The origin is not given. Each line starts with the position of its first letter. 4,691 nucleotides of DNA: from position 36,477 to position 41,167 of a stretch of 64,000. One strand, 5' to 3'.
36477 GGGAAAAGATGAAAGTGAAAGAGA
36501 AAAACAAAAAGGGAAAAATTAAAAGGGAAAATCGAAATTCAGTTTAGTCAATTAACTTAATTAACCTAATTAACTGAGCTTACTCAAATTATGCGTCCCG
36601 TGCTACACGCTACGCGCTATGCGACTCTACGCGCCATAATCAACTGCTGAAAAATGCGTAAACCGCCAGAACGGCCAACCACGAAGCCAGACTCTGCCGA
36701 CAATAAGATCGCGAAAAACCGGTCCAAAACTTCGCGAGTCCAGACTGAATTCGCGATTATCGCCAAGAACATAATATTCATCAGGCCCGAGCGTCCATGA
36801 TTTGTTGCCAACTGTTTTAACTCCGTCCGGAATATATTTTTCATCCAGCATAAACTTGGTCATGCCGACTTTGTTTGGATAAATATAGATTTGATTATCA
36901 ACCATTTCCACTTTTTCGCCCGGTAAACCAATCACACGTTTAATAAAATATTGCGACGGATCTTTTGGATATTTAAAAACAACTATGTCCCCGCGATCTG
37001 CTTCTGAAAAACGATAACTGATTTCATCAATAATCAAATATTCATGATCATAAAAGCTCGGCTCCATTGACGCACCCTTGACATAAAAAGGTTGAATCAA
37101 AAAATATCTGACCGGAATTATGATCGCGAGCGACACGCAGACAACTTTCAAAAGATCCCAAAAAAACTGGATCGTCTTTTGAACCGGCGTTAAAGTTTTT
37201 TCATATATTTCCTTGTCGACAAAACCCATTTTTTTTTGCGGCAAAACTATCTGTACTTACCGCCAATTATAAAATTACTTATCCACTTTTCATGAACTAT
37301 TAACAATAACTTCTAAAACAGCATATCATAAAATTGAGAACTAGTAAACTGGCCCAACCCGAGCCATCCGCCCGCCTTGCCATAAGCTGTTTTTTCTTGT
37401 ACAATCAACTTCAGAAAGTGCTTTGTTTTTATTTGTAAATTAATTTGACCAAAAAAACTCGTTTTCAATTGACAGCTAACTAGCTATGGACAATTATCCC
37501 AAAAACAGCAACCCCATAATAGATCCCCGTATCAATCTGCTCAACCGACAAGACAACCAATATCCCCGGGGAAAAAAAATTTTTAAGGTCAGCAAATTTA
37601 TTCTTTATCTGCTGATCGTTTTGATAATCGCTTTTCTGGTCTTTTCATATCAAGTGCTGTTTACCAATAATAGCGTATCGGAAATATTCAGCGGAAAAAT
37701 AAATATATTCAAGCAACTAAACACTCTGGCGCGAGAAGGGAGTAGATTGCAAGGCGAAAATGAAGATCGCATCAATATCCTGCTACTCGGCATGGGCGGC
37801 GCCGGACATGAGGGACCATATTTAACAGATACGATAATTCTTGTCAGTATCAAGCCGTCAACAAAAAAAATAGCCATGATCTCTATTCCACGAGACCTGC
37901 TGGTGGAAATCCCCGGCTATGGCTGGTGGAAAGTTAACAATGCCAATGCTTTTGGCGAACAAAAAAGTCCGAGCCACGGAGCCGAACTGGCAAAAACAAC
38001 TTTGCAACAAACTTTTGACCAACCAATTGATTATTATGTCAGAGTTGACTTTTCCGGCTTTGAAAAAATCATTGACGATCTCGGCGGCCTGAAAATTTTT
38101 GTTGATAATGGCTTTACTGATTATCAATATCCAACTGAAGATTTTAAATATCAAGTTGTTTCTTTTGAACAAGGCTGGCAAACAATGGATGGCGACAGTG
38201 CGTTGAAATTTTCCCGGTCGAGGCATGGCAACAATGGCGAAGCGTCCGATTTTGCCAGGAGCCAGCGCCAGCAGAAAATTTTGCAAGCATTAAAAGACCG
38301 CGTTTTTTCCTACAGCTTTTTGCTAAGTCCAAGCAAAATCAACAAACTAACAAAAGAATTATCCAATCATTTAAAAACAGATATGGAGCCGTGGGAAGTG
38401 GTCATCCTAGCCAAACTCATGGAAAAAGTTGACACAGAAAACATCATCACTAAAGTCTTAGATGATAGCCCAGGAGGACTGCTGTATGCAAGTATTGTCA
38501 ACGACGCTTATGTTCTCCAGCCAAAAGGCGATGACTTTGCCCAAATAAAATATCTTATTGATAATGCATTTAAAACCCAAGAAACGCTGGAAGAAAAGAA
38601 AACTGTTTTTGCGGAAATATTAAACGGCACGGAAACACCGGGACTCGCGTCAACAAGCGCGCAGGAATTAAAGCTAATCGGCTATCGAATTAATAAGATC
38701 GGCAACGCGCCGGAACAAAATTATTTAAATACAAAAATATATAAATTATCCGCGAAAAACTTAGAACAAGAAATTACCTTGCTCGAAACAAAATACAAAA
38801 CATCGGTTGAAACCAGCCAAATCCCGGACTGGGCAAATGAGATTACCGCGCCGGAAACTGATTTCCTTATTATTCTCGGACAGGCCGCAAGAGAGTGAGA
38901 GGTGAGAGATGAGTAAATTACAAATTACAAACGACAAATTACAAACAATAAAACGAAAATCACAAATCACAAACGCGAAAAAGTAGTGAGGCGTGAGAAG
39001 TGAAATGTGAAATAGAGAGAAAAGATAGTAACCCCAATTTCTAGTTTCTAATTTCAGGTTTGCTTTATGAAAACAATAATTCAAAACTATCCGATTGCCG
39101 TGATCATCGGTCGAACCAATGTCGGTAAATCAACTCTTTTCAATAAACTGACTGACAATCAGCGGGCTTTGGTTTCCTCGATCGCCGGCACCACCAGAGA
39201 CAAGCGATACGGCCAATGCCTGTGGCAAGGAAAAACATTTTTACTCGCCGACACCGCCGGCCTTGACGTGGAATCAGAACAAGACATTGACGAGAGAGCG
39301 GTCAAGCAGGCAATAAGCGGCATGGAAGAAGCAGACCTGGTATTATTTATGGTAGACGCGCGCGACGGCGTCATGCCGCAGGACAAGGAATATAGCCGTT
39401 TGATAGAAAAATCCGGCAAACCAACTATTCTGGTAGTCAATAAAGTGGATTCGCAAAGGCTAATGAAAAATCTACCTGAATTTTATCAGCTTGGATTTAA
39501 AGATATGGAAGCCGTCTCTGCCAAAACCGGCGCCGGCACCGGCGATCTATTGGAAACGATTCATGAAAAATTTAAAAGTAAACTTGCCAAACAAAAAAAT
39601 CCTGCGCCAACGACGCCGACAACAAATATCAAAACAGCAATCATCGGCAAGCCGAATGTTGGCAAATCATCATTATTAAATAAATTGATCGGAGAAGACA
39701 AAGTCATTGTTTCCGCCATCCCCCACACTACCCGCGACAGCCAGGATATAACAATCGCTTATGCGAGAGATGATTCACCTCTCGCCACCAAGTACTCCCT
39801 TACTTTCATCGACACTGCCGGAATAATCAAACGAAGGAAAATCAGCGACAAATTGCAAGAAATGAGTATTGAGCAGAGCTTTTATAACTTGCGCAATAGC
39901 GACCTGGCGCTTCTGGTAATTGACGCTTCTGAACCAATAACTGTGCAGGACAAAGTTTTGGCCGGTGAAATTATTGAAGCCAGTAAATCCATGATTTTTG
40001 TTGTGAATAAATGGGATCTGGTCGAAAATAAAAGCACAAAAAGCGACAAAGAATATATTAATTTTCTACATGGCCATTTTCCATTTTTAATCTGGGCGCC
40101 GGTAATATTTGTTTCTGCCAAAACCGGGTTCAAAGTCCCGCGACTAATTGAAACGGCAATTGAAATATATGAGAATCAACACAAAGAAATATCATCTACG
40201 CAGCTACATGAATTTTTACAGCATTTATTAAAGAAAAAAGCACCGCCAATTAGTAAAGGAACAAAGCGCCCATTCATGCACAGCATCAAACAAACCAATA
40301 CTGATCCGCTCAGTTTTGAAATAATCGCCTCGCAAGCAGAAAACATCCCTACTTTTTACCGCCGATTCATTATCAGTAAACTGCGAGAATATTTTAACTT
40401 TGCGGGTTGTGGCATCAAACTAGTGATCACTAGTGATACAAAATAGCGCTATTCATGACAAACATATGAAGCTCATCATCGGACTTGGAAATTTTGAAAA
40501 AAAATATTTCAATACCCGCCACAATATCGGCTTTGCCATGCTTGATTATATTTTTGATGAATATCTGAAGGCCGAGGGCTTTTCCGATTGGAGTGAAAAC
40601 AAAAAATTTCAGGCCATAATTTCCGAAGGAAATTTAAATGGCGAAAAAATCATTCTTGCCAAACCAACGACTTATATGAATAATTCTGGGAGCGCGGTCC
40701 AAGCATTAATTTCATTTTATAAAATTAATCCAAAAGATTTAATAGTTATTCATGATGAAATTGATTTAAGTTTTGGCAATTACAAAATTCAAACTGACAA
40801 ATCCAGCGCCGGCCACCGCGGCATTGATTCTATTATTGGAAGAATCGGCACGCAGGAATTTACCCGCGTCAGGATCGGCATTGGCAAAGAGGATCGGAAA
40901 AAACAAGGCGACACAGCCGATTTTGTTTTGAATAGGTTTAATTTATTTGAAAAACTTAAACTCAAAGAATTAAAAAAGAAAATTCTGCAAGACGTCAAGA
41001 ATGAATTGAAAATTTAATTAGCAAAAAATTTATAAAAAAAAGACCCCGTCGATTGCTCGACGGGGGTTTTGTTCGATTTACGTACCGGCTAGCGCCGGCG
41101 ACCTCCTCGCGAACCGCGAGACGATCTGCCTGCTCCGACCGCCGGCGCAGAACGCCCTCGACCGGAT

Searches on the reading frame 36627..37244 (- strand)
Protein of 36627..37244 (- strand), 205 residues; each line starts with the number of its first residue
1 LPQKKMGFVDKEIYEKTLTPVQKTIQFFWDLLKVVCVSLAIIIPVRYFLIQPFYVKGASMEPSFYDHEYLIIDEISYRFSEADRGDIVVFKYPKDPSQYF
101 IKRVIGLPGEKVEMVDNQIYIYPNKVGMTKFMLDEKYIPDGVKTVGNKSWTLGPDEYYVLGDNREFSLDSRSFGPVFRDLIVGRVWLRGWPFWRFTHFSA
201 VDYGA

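Call 86: search_protein_families(library=pfam, proteins=[window:36627-37244:-], max_evalue=0.001)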
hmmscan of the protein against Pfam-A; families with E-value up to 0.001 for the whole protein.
window:36627-37244:- (205 aa): 2 families
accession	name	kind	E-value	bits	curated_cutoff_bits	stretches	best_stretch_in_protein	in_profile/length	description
PF10502.14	Peptidase_S26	-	1.5e-43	149.1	22.9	1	30-190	3-168/168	Signal peptidase, peptidase S26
PF00717.28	Peptidase_S24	-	4.4e-06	26.8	23.3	1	54-114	39-91/116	Peptidase S24-like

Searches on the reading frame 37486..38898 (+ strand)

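Call 62: search_protein_families(library=pfam, proteins=[window:37486-38898:+], max_evalue=0.001)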
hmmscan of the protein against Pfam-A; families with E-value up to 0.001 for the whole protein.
window:37486-38898:+ (470 aa): 2 families
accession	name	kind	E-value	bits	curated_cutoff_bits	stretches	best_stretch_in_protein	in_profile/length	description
PF03816.19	LytR_cpsA_psr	-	2.9e-41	141.5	24.6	1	114-273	2-148/150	LytR_cpsA_psr family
PF13399.11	LytR_C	-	4.2e-07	31.2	22.2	1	377-445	5-77/86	LytR cell envelope-related transcriptional attenuator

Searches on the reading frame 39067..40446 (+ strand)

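Call 62: search_protein_families(library=pfam, proteins=[window:39067-40446:+], max_evalue=0.001)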
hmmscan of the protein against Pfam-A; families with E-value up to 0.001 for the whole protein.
window:39067-40446:+ (459 aa): 17 families
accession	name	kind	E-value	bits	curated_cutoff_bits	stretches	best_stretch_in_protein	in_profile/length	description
PF01926.29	MMR_HSR1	-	2.1e-58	195.8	21.9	2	12-126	3-113/113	50S ribosome-binding GTPase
PF00009.33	GTP_EFTU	-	5.3e-28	98.3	26.5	2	188-368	4-186/188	Elongation factor Tu GTP binding domain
PF02421.24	FeoB_N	-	4.7e-26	91.6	27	2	12-131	4-119/156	Ferrous iron transport protein B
PF00350.29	Dynamin_N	-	4.2e-16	59.9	27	0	191-223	2-34/168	Dynamin family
PF14714.11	KH_dom-like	-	8.3e-14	52.1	27.3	1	375-453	2-79/81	KH-domain-like of EngA bacterial GTPase enzymes, C-terminal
PF03193.22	RsgA_GTPase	-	2.6e-11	44.1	30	0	5-42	104-140/174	RsgA GTPase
PF04548.22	AIG1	-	5e-10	39.5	27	1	192-304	5-109/212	AIG1 family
PF08477.19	Roc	-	9e-10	39.3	27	1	189-317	1-119/119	Ras of Complex, Roc, domain of DAPkinase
PF00071.28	Ras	-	3.7e-09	36.8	21.6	0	12-139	3-119/162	Ras family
PF02492.25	cobW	-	1.3e-06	28.5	20.7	0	218-329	62-167/180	CobW/HypB/UreG, nucleotide-binding domain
PF00625.27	Guanylate_kin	-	5.6e-06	26.6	25.2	0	192-226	7-42/182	Guanylate kinase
PF00005.33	ABC_tran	-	1.9e-05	25.7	25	0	189-234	13-65/137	ABC transporter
PF09439.16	SRPRB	-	3.3e-05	23.8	25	0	8-71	3-61/178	Signal recognition particle receptor beta subunit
PF13401.12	AAA_22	-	3.4e-05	24.6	27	0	9-32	6-29/130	AAA domain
PF16897.10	MMR_HSR1_Xtn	-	4.2e-05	23.9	35.2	0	119-169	57-104/106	C-terminal region of MMR_HSR1 domain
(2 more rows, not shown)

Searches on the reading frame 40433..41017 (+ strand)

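Call 62: search_protein_families(library=pfam, proteins=[window:40433-41017:+], max_evalue=0.001)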
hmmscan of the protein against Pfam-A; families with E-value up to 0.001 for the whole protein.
window:40433-41017:+ (194 aa): 1 family
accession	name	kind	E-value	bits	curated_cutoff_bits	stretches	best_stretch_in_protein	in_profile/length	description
PF01195.25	Pept_tRNA_hydro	-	2.1e-55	187.9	27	1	14-188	1-167/183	Peptidyl-tRNA hydrolase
